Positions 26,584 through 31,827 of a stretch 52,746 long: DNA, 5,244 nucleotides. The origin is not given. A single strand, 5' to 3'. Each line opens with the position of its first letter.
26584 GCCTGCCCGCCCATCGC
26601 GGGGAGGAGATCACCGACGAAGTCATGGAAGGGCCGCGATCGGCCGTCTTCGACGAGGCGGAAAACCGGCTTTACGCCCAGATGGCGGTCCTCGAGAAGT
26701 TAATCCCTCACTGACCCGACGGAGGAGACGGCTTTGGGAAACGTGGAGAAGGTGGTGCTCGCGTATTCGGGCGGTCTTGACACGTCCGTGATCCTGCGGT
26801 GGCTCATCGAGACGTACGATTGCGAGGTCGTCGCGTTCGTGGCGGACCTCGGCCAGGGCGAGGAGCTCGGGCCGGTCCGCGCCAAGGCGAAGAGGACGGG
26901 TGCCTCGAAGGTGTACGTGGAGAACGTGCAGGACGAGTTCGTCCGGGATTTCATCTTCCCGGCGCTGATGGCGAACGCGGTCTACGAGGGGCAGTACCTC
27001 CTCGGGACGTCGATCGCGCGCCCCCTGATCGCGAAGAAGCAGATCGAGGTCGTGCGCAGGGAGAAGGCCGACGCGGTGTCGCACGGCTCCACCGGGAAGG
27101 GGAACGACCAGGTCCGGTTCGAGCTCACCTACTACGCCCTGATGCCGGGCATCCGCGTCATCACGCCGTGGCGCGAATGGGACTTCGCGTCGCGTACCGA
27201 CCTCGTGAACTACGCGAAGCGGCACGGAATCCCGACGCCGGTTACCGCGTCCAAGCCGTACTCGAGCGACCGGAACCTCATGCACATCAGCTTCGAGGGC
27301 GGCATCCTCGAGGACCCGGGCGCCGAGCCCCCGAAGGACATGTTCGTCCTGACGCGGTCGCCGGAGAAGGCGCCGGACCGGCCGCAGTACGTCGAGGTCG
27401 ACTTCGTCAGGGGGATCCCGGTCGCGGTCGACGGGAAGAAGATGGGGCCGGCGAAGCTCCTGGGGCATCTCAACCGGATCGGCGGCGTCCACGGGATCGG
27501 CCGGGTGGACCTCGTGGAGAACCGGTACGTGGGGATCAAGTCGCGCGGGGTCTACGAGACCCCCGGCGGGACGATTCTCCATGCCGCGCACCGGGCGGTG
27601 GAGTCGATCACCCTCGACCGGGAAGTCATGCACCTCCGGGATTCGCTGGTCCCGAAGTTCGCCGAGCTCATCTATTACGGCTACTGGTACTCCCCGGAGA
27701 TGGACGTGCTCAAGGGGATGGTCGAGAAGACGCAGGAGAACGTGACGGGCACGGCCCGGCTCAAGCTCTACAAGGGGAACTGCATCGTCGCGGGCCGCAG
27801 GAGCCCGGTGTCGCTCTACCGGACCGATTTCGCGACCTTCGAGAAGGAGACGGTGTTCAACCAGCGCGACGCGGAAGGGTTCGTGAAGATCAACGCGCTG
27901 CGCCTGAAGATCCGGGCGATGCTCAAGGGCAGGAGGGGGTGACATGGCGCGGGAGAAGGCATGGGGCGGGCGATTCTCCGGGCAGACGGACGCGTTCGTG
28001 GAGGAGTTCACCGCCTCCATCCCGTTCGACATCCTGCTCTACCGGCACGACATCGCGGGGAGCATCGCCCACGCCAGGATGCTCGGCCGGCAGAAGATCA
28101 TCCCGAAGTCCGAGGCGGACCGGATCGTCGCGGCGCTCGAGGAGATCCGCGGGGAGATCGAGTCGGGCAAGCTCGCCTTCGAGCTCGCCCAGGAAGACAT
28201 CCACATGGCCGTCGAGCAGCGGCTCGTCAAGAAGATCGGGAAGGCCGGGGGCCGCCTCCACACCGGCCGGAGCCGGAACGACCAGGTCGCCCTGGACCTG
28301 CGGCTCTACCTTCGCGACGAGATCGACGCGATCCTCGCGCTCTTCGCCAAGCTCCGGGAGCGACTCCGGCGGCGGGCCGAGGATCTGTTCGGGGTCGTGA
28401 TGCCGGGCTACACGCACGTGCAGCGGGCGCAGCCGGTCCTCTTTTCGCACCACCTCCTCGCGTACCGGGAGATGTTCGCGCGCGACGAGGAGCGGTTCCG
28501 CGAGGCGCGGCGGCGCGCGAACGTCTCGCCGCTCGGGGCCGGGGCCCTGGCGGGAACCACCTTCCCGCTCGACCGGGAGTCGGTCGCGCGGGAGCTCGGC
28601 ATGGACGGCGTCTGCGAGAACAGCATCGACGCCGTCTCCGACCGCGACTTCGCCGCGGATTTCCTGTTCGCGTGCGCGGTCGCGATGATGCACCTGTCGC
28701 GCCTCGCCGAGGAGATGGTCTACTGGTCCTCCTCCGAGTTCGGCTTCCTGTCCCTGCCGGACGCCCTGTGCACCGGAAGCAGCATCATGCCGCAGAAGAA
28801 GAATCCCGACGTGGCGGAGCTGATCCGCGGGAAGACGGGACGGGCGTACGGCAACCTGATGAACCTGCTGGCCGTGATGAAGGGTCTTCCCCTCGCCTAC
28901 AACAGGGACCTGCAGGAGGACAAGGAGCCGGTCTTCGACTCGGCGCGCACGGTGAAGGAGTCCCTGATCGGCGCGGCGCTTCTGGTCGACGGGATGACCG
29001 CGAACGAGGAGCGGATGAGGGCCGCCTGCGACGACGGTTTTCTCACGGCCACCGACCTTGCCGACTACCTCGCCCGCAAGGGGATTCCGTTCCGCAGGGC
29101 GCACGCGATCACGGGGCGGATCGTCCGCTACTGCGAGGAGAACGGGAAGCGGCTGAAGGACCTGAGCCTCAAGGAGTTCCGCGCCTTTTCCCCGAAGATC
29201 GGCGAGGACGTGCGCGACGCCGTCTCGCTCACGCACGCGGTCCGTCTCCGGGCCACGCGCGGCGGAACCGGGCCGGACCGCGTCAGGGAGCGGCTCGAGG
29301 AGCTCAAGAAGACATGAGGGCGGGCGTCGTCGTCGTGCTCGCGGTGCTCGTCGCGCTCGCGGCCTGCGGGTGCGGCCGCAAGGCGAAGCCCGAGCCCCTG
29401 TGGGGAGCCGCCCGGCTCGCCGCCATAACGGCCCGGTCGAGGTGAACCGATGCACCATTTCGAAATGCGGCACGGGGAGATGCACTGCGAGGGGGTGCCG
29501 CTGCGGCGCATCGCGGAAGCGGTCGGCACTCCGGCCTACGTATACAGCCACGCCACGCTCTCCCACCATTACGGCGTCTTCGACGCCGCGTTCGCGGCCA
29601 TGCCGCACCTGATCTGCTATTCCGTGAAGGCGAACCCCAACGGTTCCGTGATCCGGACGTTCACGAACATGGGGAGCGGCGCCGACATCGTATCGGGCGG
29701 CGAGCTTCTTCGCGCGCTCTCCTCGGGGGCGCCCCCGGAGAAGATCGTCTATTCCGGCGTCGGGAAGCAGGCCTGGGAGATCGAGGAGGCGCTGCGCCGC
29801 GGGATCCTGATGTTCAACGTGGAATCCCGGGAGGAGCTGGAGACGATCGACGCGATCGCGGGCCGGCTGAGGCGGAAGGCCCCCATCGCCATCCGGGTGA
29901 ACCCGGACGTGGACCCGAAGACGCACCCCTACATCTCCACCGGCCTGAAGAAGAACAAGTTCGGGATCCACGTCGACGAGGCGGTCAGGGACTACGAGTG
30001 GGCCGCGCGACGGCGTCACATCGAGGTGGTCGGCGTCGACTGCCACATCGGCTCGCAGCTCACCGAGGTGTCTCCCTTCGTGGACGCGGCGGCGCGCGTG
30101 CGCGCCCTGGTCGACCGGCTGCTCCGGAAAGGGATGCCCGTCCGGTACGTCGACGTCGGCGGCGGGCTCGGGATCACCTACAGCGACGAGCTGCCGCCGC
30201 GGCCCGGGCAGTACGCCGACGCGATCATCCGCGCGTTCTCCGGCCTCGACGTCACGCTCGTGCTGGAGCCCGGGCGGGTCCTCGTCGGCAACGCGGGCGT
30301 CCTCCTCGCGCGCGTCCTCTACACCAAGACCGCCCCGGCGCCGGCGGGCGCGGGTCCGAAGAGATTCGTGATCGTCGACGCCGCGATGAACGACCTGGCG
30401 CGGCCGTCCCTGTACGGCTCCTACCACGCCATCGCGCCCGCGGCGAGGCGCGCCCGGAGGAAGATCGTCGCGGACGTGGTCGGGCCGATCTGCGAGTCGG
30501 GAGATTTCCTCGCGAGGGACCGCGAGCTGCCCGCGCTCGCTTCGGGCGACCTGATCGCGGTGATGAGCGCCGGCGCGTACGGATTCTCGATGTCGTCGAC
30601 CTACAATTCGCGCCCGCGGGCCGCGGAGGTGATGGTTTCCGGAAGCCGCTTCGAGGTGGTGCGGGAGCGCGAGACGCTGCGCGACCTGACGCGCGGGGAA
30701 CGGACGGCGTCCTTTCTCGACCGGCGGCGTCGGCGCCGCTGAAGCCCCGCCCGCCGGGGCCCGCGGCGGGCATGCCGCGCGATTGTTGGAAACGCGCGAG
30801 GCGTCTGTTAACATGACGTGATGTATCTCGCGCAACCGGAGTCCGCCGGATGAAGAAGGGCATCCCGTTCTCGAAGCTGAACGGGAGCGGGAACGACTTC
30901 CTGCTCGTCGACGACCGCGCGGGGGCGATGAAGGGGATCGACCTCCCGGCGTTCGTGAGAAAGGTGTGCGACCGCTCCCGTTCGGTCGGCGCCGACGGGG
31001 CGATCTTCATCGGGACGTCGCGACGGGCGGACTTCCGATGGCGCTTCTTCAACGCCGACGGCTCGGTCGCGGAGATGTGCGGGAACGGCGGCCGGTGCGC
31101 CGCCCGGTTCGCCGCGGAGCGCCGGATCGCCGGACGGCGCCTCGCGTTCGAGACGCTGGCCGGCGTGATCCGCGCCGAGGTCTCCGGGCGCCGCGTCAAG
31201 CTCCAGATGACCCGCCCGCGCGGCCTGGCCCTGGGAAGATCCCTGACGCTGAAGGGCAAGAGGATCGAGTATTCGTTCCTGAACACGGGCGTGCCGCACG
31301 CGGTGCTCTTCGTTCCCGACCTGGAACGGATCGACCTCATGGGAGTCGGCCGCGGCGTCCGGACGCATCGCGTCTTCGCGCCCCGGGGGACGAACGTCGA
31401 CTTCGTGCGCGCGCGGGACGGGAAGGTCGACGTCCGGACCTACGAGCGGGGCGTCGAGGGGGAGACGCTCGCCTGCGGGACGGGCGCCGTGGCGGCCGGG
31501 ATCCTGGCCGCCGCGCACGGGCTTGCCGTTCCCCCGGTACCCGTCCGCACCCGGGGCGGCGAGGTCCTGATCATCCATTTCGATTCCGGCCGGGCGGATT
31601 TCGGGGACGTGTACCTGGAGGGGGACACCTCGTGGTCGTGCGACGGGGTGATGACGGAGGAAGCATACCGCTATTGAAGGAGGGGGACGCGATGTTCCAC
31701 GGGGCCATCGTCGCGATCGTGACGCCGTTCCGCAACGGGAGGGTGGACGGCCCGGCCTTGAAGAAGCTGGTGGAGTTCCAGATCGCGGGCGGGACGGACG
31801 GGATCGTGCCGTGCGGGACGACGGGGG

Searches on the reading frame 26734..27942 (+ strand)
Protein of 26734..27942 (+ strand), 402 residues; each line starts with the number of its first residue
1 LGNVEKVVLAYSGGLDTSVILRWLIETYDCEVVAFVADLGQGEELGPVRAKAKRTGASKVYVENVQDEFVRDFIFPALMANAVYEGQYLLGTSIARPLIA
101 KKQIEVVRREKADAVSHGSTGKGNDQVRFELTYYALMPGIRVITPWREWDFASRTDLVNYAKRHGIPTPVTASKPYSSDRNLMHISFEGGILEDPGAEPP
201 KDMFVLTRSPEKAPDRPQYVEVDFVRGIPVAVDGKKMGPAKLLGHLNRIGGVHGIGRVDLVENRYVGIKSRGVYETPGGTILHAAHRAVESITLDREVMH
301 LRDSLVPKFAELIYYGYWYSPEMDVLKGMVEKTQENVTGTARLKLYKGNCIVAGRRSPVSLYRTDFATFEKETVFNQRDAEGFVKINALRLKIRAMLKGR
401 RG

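Call 61: search_protein_families(library=pfam, proteins=[window:26734-27942:+], max_evalue=0.0001)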
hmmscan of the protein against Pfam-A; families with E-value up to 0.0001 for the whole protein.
window:26734-27942:+ (402 aa): 2 families
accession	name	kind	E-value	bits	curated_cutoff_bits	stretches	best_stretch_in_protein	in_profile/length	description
PF20979.2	Arginosuc_syn_C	-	3e-86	289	27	1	176-393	1-218/219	Arginosuccinate synthase C-terminal domain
PF00764.25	Arginosuc_synth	-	1.3e-64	217.6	27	1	6-167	1-162/162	Arginosuccinate synthase N-terminal HUP domain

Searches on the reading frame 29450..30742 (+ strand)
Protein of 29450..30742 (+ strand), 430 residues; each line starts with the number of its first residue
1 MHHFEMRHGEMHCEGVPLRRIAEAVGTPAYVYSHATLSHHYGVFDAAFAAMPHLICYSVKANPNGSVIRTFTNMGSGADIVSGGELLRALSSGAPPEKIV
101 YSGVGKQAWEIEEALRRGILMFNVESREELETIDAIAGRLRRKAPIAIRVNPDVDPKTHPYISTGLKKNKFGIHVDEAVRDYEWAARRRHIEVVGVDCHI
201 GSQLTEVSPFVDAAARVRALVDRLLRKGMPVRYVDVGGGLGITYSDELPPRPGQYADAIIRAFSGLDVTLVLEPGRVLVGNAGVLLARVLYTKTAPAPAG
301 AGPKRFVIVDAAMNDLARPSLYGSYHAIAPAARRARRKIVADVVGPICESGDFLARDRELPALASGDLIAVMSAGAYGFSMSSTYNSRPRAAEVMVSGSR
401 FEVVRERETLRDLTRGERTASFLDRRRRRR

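Call 61: search_protein_families(library=pfam, proteins=[window:29450-30742:+], max_evalue=0.0001)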
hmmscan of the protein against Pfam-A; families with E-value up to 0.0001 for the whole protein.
window:29450-30742:+ (430 aa): 2 families
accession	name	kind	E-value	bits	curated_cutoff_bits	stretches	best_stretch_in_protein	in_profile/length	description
PF02784.22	Orn_Arg_deC_N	-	2.4e-62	211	23.4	1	43-279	10-246/247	Pyridoxal-dependent decarboxylase, pyridoxal binding domain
PF00278.28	Orn_DAP_Arg_deC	-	1.7e-28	99.2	23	1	30-375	2-95/95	Pyridoxal-dependent decarboxylase, C-terminal sheet domain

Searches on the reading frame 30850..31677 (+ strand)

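Call 62: search_protein_families(library=pfam, proteins=[window:30850-31677:+], max_evalue=0.0001)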
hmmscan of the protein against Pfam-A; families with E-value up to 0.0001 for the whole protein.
window:30850-31677:+ (275 aa): 1 family
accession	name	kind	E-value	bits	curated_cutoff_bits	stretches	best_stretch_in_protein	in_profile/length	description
PF01678.24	DAP_epimerase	-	4.5e-48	162.8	34.7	2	7-122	1-117/121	Diaminopimelate epimerase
